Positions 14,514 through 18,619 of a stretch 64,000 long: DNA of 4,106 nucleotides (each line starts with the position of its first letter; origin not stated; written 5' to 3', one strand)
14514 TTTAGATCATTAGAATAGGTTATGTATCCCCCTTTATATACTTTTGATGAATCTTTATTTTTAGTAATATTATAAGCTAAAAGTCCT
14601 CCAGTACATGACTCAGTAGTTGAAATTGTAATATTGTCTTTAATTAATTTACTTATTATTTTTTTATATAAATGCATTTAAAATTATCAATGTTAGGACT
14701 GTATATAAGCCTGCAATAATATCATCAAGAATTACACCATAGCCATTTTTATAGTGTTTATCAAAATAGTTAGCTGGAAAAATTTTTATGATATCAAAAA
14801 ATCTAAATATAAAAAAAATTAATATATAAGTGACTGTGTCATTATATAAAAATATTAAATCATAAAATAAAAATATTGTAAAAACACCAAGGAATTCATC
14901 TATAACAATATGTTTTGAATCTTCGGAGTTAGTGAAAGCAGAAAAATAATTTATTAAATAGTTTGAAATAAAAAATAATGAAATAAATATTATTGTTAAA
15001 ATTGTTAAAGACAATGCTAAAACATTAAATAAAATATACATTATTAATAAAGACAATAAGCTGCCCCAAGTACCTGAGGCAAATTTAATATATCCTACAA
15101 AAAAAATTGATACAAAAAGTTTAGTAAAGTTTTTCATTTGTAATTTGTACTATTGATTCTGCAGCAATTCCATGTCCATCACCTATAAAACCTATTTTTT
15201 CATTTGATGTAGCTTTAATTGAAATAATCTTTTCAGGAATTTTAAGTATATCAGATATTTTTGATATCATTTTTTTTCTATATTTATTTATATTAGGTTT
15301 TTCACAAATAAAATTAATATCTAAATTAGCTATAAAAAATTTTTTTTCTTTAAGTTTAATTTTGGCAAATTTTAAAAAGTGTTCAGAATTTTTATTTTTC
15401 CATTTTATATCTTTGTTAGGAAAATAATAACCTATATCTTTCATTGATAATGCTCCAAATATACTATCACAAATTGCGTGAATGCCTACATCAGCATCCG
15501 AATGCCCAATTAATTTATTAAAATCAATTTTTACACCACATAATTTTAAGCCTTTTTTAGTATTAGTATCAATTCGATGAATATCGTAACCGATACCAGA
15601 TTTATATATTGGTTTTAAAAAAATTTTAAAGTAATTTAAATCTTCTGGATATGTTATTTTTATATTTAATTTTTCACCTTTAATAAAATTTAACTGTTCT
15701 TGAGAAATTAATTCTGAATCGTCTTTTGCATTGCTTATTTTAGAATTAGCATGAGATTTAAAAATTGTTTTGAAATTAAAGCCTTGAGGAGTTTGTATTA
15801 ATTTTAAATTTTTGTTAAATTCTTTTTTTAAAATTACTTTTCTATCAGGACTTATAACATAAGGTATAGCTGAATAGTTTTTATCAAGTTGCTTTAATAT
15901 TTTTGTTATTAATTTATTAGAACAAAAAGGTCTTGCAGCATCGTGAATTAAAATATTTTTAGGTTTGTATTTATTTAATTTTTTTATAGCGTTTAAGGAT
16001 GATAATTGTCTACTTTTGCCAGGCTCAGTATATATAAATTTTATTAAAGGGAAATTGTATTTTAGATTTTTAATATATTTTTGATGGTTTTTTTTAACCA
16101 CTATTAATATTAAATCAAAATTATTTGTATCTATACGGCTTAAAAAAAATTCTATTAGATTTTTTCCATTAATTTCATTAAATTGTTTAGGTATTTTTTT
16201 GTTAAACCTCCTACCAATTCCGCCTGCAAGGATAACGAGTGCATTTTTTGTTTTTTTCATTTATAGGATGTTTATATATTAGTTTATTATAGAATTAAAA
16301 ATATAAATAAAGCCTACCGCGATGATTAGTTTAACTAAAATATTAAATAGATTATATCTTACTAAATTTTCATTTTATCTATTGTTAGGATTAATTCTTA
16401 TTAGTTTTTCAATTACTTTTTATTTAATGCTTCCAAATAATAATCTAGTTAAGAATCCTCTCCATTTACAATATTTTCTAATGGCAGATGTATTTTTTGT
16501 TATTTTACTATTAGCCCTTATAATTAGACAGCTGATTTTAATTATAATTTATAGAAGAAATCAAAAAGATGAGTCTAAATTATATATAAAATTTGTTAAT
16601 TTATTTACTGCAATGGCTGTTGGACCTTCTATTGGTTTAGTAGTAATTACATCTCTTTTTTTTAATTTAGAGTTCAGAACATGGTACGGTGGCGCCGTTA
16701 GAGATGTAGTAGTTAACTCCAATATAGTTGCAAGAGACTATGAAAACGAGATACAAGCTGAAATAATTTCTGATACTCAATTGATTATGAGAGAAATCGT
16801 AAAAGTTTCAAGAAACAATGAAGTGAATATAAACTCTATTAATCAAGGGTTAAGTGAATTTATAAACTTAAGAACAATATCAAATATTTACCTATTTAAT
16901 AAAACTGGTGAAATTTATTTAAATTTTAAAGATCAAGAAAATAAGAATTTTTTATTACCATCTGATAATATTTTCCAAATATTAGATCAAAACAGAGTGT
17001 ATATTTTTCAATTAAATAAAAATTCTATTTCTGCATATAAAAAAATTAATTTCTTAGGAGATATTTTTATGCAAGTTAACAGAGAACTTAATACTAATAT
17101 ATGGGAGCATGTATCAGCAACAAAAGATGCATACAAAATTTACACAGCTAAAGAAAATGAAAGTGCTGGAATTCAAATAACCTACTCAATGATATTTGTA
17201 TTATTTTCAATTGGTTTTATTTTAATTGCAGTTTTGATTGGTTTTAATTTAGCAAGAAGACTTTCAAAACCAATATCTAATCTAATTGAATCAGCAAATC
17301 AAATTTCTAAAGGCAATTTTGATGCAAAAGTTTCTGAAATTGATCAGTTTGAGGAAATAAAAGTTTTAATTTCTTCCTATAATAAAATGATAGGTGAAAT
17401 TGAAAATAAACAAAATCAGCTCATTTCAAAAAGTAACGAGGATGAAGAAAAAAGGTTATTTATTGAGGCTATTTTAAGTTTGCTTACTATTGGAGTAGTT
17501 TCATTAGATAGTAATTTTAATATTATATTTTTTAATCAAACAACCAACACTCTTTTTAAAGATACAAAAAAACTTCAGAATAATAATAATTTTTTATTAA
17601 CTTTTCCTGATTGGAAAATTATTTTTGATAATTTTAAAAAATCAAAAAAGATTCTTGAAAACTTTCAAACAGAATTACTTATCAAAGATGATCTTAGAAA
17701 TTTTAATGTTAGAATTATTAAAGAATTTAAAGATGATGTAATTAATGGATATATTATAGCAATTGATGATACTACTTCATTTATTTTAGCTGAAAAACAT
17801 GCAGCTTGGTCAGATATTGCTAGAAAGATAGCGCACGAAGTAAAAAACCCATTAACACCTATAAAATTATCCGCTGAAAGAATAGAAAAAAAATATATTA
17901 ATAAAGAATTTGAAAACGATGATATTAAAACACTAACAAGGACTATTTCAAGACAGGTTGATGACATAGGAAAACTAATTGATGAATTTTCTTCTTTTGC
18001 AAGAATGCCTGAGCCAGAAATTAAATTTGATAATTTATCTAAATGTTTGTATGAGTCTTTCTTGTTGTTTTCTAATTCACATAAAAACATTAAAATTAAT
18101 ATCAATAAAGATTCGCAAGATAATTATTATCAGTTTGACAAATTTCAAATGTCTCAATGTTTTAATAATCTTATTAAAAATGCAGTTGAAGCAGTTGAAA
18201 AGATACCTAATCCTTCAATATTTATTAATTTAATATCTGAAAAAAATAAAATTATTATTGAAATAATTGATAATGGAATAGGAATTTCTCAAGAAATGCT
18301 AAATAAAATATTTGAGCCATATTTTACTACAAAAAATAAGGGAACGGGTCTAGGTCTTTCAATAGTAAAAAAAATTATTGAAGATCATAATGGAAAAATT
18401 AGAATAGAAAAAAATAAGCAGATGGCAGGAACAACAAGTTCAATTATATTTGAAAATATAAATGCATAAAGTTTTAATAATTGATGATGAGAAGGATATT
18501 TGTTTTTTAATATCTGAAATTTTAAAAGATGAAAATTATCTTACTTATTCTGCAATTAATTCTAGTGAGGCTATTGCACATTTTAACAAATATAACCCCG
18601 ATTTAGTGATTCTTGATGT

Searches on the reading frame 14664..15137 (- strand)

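Call 40: search_protein_families(library=pfam, proteins=[window:14664-15137:-], max_evalue=0.001)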
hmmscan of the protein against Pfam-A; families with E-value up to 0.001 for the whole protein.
window:14664-15137:- (157 aa): 1 family
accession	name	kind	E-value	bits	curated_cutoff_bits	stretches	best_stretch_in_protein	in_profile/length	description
PF04608.18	PgpA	-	6.6e-35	120.5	28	1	8-153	2-140/141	Phosphatidylglycerophosphatase A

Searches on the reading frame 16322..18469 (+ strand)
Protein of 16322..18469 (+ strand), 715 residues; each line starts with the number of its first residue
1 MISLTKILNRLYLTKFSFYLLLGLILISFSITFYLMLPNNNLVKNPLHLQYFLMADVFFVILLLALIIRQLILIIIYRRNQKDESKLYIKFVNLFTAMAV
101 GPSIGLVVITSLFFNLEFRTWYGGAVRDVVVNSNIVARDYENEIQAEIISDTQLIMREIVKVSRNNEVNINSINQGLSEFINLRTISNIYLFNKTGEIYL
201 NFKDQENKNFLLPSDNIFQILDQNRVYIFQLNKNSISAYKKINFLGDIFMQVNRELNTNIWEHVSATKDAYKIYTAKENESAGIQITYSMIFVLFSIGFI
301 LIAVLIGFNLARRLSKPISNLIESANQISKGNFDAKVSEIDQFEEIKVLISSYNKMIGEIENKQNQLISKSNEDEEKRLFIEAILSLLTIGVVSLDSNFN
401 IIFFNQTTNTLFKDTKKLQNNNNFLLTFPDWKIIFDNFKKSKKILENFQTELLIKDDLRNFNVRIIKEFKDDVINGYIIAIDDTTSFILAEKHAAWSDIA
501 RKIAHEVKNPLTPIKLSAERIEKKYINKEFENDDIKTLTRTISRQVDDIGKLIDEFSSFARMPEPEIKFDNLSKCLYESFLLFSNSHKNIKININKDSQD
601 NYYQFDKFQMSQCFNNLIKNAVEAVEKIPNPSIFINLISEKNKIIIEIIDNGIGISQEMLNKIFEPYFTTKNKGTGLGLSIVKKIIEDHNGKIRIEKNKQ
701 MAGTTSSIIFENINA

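Call 40: search_protein_families(library=pfam, proteins=[window:16322-18469:+], max_evalue=0.001)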
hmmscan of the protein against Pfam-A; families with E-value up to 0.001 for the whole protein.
window:16322-18469:+ (715 aa): 5 families
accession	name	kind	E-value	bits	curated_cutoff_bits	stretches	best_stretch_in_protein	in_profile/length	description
PF02518.31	HATPase_c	-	3.3e-22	79.4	26.4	1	608-708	4-105/111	Histidine kinase-, DNA gyrase B-, and HSP90-like ATPase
PF19312.4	NtrY_N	-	3.2e-17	63.3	23.2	1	27-297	13-290/291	NtrY N-terminal region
PF14501.12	HATPase_c_5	-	5.3e-11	42.8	22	1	608-701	4-94/102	GHKL domain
PF00512.31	HisKA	-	1.2e-09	38.5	26.9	1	497-563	3-64/66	His Kinase A (phospho-acceptor) domain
PF00672.30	HAMP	-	5.9e-06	27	25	1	310-361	2-52/53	HAMP domain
